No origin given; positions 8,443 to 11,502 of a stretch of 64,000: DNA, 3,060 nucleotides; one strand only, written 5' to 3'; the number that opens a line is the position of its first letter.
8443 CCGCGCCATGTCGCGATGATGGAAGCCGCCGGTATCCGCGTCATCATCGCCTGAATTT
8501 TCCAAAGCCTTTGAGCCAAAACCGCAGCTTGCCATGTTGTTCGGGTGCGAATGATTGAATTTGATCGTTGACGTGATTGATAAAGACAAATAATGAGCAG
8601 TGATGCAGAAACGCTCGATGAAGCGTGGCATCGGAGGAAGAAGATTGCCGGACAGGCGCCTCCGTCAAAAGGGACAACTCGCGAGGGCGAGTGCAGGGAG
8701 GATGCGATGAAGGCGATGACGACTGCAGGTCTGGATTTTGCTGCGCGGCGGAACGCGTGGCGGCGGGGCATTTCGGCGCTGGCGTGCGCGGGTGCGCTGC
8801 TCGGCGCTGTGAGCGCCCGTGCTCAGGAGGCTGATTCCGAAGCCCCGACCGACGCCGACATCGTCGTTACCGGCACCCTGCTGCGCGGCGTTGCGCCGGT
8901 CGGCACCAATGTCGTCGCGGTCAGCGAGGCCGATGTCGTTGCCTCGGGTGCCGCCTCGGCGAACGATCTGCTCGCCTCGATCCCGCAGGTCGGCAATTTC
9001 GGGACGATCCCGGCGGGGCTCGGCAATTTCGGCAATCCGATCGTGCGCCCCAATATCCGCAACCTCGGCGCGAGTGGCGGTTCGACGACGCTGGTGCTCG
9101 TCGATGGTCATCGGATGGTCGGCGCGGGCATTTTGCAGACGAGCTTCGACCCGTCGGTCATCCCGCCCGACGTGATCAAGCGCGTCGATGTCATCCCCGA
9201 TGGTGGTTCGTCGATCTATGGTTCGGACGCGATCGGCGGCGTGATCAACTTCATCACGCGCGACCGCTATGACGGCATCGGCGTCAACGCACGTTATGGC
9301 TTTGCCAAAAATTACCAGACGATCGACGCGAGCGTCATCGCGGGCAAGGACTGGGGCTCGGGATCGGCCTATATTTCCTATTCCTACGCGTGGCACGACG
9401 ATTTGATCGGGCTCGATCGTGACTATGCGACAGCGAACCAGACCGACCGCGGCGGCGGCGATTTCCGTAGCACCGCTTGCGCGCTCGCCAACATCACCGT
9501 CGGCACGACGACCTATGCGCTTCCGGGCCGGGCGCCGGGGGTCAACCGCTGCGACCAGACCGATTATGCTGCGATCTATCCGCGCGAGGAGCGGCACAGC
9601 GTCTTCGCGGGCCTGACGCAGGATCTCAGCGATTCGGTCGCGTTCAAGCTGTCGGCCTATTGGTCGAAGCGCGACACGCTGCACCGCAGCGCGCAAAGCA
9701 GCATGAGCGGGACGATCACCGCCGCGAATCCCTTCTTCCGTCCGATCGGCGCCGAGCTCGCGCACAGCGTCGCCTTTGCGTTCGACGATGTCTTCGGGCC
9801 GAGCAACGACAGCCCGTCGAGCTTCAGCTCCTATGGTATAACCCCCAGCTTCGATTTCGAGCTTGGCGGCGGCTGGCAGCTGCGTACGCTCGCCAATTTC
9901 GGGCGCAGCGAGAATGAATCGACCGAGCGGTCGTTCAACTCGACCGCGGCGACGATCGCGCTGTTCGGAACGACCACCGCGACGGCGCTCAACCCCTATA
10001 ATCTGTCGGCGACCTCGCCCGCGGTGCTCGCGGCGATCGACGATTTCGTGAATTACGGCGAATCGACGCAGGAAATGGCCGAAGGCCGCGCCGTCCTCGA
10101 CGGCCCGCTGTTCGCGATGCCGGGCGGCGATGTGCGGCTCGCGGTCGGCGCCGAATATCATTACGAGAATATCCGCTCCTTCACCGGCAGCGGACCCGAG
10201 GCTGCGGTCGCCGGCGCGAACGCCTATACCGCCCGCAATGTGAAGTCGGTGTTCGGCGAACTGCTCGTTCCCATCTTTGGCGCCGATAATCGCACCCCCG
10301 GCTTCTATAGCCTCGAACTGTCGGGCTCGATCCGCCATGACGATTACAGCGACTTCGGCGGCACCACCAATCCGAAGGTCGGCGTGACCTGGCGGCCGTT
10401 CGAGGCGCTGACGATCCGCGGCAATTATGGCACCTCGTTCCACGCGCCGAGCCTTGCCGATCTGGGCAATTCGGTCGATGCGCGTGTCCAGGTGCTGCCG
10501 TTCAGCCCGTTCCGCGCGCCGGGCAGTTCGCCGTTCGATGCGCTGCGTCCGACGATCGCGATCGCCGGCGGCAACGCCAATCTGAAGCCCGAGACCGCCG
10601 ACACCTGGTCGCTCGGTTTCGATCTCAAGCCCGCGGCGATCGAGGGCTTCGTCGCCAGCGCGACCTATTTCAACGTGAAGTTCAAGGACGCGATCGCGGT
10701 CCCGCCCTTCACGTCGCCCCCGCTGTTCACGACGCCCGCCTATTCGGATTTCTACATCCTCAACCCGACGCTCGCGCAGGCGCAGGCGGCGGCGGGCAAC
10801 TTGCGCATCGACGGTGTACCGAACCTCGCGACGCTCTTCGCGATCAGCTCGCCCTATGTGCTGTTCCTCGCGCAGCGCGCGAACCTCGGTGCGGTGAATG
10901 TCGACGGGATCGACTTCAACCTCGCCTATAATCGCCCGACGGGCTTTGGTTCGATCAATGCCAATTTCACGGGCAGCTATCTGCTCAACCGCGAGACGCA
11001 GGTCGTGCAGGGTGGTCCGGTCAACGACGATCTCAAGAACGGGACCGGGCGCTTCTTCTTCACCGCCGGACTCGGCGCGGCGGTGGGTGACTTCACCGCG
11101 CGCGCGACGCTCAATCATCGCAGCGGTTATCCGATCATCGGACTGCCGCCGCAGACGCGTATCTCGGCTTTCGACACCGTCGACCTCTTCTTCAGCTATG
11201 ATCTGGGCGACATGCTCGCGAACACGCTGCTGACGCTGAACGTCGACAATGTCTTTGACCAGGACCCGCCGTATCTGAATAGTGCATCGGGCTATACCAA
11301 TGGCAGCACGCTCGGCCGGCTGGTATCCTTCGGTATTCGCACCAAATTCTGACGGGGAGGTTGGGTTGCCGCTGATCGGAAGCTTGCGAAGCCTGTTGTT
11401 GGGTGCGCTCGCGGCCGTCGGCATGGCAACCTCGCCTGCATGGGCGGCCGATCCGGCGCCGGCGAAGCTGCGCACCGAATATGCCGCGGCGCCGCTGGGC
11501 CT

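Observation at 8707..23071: Translationally coupled operon for dismantling acylated rhamno-glucosides and activating the acyl group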

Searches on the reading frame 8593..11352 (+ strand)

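Call 3: search_protein_families(library=pfam, proteins=[window:8593-11352:+])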
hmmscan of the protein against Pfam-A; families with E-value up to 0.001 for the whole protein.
window:8593-11352:+ (919 aa): 3 families
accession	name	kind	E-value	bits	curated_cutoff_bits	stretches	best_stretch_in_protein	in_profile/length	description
PF00593.30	TonB_dep_Rec_b-barrel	-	3.5e-33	116.6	27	1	408-887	55-436/436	TonB dependent receptor-like, beta-barrel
PF07715.20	Plug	-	4.3e-13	50.1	23.9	1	105-217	7-107/107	TonB-dependent Receptor Plug Domain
PF14905.12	OMP_b-brl_3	-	9e-07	28.7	27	1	657-900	206-386/408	Outer membrane protein beta-barrel family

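Call 4: search_protein_families(library=ncbifam, proteins=[window:8593-11352:+])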
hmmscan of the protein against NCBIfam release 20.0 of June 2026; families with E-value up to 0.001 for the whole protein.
window:8593-11352:+ (919 aa): 19 families
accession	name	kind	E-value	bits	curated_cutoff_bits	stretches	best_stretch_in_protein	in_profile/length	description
TIGR01785.1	TonB-hemin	subfamily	7.4e-27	94.1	316.85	2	514-919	325-677/677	TonB-dependent heme/hemoglobin receptor family protein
TIGR01779.1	TonB-B12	equivalog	7.4e-25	87.5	599.7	2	62-299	5-227/614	TonB-dependent vitamin B12 receptor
NF007926.1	PRK10641.1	equivalog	7.7e-23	80.9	836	2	72-249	15-179/617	TonB-dependent vitamin B12 receptor BtuB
TIGR01786.1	TonB-hemlactrns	subfamily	2.7e-22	78.9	323.75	1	167-703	75-525/719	TonB-dependent hemoglobin/transferrin/lactoferrin family receptor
NF007478.2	PRK10064.1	equivalog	2.2e-19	69.2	745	2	154-224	90-159/663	catecholate siderophore receptor CirA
NF010011.0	PRK13484.1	equivalog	3.6e-19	68.5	1197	2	154-224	87-160/682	IreA family TonB-dependent siderophore receptor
NF010010.0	PRK13483.1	equivalog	1.4e-17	62.9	927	2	68-225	14-165/660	ligand-gated channel protein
TIGR01783.1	TonB-siderophor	subfamily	7.5e-15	54.6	223.5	1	855-900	586-626/649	TonB-dependent siderophore receptor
NF010038.0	PRK13513.1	equivalog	4.7e-14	51.9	942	1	164-224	101-166/659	ligand-gated channel protein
NF010048.1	PRK13524.1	subfamily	8e-12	44.4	493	1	154-225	102-178/744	FepA family TonB-dependent siderophore receptor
NF010051.0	PRK13528.1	subfamily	1.6e-11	43.2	583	2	154-225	98-174/727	FepA family TonB-dependent siderophore receptor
NF010012.0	PRK13486.1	equivalog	2.9e-11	42.5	924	1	155-228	88-163/696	TonB-dependent receptor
NF053590.1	TonB_dep_TOL0244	equivalog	1.4e-09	37.2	645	1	167-308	84-224/604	TOL_0244 family TonB-dependent receptor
NF050067.1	TonBEntbctnRecCfrA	equivalog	1.6e-09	36.6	1200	1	165-226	95-161/698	TonB-dependent ferric enterobactin receptor CfrA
NF052649.1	TonRcptRhtA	equivalog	9.7e-09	33.9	1100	1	56-226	4-168/744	TonB-dependent siderophore receptor RhtA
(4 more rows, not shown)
